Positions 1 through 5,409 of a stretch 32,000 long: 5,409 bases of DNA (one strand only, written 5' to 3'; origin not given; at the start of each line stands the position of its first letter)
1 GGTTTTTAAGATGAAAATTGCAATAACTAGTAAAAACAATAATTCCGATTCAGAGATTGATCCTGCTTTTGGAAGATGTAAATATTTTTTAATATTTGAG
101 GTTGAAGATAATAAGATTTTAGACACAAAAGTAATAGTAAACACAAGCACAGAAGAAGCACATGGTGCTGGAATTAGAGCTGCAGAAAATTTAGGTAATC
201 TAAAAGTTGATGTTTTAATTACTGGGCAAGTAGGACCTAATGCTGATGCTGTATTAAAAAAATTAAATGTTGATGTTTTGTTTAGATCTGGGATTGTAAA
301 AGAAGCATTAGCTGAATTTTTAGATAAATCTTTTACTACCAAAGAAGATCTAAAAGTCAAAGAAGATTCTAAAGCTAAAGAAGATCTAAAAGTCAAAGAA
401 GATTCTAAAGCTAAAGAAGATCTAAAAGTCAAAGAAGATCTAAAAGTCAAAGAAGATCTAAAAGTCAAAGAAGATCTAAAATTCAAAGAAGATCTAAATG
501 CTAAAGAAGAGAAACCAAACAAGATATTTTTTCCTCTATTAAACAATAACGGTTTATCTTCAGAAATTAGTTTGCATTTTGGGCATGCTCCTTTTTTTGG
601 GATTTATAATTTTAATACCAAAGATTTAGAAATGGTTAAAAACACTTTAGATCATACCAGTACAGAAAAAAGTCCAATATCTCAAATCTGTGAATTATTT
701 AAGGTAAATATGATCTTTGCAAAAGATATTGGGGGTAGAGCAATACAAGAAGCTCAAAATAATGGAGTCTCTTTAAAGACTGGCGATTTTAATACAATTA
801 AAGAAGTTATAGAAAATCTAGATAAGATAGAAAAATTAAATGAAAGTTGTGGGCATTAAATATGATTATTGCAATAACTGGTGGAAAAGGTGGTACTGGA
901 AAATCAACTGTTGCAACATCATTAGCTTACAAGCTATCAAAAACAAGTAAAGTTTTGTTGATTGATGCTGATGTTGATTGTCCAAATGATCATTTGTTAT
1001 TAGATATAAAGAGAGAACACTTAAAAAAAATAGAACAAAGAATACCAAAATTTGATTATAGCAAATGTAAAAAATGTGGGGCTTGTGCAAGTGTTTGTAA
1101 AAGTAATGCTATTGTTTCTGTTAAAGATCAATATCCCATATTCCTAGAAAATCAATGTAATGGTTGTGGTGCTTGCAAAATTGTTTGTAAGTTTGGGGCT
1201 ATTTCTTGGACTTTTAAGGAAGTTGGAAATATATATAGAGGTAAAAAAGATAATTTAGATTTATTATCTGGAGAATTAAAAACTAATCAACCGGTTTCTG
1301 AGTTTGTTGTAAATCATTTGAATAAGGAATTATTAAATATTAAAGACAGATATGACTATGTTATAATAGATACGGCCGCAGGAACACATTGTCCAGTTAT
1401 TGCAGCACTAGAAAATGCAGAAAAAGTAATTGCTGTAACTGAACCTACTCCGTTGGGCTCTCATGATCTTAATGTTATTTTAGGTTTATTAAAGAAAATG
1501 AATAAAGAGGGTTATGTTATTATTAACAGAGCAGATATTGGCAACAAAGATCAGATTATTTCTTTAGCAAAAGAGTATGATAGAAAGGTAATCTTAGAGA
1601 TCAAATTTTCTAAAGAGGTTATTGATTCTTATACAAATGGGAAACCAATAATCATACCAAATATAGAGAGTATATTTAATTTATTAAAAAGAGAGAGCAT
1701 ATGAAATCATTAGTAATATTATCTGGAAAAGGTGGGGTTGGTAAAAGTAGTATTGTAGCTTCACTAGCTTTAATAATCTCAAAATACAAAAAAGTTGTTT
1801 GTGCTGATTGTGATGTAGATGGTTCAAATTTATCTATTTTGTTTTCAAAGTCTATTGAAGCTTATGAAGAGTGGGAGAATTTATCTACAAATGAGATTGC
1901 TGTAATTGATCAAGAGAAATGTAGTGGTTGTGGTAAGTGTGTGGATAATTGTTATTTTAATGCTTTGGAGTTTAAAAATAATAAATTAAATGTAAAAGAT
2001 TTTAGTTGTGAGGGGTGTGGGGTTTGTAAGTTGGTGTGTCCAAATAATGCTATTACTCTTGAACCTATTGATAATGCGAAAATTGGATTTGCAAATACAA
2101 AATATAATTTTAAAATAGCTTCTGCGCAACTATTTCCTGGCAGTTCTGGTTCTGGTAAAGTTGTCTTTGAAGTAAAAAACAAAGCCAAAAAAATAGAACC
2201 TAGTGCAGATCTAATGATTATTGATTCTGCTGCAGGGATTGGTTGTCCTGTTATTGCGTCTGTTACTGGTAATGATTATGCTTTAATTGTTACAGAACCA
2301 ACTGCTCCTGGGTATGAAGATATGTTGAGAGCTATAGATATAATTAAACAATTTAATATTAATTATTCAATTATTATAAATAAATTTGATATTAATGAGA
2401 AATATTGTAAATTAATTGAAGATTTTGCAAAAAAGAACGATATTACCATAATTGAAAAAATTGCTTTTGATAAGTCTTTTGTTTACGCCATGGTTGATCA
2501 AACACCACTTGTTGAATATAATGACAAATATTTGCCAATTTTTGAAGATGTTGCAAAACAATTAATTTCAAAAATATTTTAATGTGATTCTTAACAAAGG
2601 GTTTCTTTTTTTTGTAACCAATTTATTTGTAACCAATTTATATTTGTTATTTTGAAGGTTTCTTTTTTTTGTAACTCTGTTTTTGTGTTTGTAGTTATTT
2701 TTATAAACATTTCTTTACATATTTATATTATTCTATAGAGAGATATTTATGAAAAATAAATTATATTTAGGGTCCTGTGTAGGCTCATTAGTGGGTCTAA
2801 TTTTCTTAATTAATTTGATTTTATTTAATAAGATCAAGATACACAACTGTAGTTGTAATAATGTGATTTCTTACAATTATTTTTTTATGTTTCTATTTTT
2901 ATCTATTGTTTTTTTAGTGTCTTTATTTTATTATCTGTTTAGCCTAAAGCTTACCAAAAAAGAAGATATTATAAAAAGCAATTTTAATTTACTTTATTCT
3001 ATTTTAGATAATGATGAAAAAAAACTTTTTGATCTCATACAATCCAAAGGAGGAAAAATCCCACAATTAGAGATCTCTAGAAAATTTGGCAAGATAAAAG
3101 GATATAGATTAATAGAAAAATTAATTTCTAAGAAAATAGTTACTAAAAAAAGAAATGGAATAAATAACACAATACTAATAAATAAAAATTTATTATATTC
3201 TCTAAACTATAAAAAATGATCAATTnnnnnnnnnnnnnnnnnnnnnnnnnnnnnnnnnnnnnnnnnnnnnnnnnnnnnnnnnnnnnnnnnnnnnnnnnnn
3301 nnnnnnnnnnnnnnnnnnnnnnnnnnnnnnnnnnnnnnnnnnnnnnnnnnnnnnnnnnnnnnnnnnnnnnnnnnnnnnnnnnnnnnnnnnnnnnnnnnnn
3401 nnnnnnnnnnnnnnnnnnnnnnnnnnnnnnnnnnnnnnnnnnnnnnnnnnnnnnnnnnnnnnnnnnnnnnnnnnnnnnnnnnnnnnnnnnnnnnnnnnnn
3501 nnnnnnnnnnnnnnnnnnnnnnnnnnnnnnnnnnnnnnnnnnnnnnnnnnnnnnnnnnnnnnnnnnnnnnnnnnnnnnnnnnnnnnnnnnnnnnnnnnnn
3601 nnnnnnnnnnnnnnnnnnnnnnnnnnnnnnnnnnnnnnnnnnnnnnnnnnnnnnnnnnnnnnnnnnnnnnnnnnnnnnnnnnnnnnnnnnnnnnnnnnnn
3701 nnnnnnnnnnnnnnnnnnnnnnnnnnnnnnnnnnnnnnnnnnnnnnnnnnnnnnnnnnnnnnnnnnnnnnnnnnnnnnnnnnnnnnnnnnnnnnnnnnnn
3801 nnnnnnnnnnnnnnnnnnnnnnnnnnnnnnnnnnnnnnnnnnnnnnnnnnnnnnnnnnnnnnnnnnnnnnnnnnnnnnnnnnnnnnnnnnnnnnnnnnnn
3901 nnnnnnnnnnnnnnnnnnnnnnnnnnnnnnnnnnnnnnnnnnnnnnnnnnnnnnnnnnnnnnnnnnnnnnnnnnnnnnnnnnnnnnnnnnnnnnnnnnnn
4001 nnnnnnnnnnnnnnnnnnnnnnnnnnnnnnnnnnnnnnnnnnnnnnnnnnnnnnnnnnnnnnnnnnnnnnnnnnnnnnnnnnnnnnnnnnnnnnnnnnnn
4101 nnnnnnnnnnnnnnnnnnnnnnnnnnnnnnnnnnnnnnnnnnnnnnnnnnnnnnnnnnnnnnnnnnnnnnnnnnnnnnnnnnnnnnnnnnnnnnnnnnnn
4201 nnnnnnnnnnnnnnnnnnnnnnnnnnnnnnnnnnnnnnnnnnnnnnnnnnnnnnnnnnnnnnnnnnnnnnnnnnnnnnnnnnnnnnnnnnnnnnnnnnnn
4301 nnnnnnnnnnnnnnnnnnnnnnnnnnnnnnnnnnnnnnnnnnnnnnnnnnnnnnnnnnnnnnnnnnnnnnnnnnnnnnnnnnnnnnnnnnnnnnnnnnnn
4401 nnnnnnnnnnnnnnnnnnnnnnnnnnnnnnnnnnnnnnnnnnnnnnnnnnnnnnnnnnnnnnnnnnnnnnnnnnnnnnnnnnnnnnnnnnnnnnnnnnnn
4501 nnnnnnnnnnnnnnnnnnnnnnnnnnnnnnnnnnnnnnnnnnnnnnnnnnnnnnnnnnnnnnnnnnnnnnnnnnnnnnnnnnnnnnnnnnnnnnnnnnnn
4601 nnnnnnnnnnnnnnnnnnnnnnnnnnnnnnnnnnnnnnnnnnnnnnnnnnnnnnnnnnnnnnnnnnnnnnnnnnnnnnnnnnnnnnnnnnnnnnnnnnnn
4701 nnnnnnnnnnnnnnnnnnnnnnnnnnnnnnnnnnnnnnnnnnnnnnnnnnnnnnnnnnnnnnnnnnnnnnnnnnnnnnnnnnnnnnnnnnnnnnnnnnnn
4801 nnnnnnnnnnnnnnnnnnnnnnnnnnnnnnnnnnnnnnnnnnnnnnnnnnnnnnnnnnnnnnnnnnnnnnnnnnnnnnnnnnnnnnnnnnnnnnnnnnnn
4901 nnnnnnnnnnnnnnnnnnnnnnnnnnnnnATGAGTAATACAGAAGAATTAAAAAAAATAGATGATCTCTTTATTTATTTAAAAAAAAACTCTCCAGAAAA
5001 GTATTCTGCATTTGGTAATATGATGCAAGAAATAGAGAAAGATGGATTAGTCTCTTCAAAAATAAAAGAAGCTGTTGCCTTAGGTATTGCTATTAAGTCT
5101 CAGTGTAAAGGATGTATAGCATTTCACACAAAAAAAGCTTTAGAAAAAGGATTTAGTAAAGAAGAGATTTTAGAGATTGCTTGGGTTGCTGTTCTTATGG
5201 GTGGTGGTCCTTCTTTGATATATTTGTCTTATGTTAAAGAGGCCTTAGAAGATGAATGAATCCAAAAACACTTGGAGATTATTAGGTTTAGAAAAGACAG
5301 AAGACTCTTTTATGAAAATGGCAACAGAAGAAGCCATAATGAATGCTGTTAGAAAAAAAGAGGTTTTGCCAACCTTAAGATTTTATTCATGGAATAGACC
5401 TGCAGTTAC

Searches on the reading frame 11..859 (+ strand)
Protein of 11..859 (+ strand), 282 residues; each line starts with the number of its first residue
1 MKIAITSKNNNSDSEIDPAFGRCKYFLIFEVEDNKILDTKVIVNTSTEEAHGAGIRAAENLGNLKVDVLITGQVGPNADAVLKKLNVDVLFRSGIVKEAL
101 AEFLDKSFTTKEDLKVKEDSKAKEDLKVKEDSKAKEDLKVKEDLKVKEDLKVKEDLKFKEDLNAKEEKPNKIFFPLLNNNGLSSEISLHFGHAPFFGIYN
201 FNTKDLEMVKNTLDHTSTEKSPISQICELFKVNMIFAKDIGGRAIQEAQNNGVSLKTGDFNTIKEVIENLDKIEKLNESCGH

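Call 3: search_protein_families(library=pfam, proteins=[window:11-859:+], max_evalue=0.01)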
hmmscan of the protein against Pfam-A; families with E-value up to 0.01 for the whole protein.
window:11-859:+ (282 aa): 2 families
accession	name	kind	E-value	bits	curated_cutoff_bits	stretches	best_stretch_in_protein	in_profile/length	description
PF02579.22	Nitro_FeMo-Co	-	1.4e-34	118.7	26.3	2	13-104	2-93/94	Dinitrogenase iron-molybdenum cofactor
PF20854.2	LED_rpt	-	0.00011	22.4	59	1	109-166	14-71/176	LED repeat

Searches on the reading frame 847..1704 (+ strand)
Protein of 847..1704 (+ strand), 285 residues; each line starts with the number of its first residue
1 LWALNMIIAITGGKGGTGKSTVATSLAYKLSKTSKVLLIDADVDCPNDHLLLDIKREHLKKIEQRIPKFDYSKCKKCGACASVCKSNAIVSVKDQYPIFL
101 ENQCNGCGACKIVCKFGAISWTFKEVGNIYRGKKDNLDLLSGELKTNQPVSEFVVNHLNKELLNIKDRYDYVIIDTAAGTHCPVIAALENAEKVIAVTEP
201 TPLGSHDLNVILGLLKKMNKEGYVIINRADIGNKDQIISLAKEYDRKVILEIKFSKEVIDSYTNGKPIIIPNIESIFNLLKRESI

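Call 3: search_protein_families(library=pfam, proteins=[window:847-1704:+], max_evalue=0.01)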
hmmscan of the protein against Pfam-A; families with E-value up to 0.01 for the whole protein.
window:847-1704:+ (285 aa): 19 families
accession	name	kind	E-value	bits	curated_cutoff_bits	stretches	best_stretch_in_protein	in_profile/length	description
PF01656.29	CbiA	-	4.5e-18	65.9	25.4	1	8-268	1-125/125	CobQ/CobB/MinD/ParA nucleotide binding domain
PF13614.12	AAA_31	-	7e-17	62.4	27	2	7-57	3-53/177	AAA domain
PF10609.15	ParA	-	3.2e-14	53.4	27.1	1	5-65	3-64/246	NUBPL iron-transfer P-loop NTPase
PF00037.32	Fer4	-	1.2e-12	47.5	21.1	2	67-89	1-23/24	4Fe-4S binding domain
PF12837.12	Fer4_6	-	5.7e-10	39.1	25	2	66-89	1-24/24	4Fe-4S binding domain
PF12838.12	Fer4_7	-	4e-09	37.3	27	2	73-118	1-52/52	4Fe-4S dicluster domain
PF12797.12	Fer4_2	-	2.6e-08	33.7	24.5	2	66-85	2-21/22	4Fe-4S binding domain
PF02374.21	ArsA_ATPase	-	1.8e-07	31.1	24.3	1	9-42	4-38/305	Anion-transporting ATPase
PF06564.18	CBP_BcsQ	-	6e-07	29.7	21.3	1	7-50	3-44/234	Cellulose biosynthesis protein BcsQ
PF13187.11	Fer4_9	-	7.6e-07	29.5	27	1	73-119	1-52/52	4Fe-4S dicluster domain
PF14697.11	Fer4_21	-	9.2e-06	26.1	35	1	70-116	4-53/59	4Fe-4S dicluster domain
PF09140.17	MipZ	-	1.9e-05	24.5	20.7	0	7-68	2-64/262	ATPase MipZ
PF13481.12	AAA_25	-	0.00017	21.7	27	0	8-34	35-61/195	AAA domain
PF13237.11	Fer4_10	-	0.00036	20.8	25.5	1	67-114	2-52/53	4Fe-4S dicluster domain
PF25160.1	LdpA_Fe-S-bd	-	0.0017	18.5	27.6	0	74-120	5-44/49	LdpA Fe-S cluster-binding domain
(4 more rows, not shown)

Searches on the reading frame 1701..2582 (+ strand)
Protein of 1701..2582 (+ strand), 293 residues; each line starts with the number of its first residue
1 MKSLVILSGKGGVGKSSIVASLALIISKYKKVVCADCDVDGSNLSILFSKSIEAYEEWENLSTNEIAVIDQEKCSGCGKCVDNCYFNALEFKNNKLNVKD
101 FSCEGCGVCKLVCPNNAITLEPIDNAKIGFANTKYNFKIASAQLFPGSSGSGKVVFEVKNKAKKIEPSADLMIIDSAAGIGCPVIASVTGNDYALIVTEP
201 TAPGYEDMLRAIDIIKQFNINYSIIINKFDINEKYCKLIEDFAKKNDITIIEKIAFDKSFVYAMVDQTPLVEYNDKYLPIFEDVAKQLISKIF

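Call 3: search_protein_families(library=pfam, proteins=[window:1701-2582:+], max_evalue=0.01)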
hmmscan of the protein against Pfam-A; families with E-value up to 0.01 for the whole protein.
window:1701-2582:+ (293 aa): 18 families
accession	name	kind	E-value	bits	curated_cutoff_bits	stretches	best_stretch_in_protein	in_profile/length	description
PF01656.29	CbiA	-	6.9e-15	55.6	25.4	1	4-263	1-118/125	CobQ/CobB/MinD/ParA nucleotide binding domain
PF00037.32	Fer4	-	4.3e-13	48.9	21.1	2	68-90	2-24/24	4Fe-4S binding domain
PF10609.15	ParA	-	3.2e-12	46.9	27.1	1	3-53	5-56/246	NUBPL iron-transfer P-loop NTPase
PF12838.12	Fer4_7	-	8e-11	42.7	27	3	73-117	1-52/52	4Fe-4S dicluster domain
PF14697.11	Fer4_21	-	5.1e-10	39.8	35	1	67-120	1-59/59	4Fe-4S dicluster domain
PF13237.11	Fer4_10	-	8.4e-08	32.5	25.5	1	68-114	3-53/53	4Fe-4S dicluster domain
PF13484.11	Fer4_16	-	9.4e-08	33.2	30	1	103-128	2-29/66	4Fe-4S double cluster binding domain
PF02374.21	ArsA_ATPase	-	1.8e-07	31.2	24.3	1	4-67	3-68/305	Anion-transporting ATPase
PF13614.12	AAA_31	-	2.4e-07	31.3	27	1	1-218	1-170/177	AAA domain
PF12797.12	Fer4_2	-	1.9e-06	27.9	24.5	1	68-84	4-20/22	4Fe-4S binding domain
PF05127.21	NAT10_TcmA_helicase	-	3.1e-06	27.6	22.7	1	150-213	71-133/176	RNA cytidine acetyltransferase NAT10/TcmA, helicase domain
PF12837.12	Fer4_6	-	3.6e-06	27.1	25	1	66-89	1-24/24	4Fe-4S binding domain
PF25160.1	LdpA_Fe-S-bd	-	5.7e-06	26.5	27.6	1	96-120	21-45/49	LdpA Fe-S cluster-binding domain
PF13187.11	Fer4_9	-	8.7e-06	26.1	27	1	73-118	1-52/52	4Fe-4S dicluster domain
PF00142.24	Fer4_NifH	-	0.00028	20.9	25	0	6-48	4-47/271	4Fe-4S iron sulfur cluster binding proteins, NifH/frxC family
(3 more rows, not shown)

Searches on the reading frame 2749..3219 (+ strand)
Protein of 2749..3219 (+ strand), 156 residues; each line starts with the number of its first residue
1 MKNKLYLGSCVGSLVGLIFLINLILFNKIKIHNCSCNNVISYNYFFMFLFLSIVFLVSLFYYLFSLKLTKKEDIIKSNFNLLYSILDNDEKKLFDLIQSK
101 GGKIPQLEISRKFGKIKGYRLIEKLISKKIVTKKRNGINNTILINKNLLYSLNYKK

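Call 3: search_protein_families(library=pfam, proteins=[window:2749-3219:+], max_evalue=0.01)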
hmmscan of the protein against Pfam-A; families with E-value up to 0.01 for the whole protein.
window:2749-3219:+ (156 aa): 1 family
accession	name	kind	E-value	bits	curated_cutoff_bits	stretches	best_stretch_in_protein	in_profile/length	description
PF24034.1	DUF7343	-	0.0073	16.6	27.6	0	88-142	3-59/62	Domain of unknown function (DUF7343)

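Call 4: search_protein_families(library=ncbifam, proteins=[window:2749-3219:+], max_evalue=0.01)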
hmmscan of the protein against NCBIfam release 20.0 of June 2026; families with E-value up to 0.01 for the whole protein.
window:2749-3219:+ (156 aa): 0 families

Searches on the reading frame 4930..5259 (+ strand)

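Call 3: search_protein_families(library=pfam, proteins=[window:4930-5259:+], max_evalue=0.01)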
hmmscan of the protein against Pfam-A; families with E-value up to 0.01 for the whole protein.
window:4930-5259:+ (109 aa): 1 family
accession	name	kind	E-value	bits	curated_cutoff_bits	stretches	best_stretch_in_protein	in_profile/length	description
PF02627.25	CMD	-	2.4e-14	53.5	23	1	22-96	1-75/84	Carboxymuconolactone decarboxylase family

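Call 4: search_protein_families(library=ncbifam, proteins=[window:4930-5259:+], max_evalue=0.01)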
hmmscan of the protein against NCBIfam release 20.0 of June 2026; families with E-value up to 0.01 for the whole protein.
window:4930-5259:+ (109 aa): 5 families
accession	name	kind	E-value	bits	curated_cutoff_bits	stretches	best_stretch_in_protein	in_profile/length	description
TIGR04169.1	perox_w_seleSAM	hypoth_equivalog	4.2e-11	42.9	120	1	14-103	12-101/109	arsenosugar biosynthesis-associated peroxidase-like protein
TIGR00778.1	ahpD_dom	domain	7e-10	38.3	27.8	1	41-87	3-49/51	alkylhydroperoxidase AhpD family core domain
NF041537.1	ArsM_AhpD_UU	exception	4.3e-06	25.8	510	1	24-92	264-332/345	arsenite methyltransferase/AhpD domain selenoprotein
NF045649.1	2X_seleno_MduS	exception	2.6e-05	23.4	380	1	26-88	236-298/338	methyltransferase domain-containing selenoprotein MduS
NF041047.1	GSU3128_fam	equivalog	0.0061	16.6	110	1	34-88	10-64/84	GSU3128 family (seleno)protein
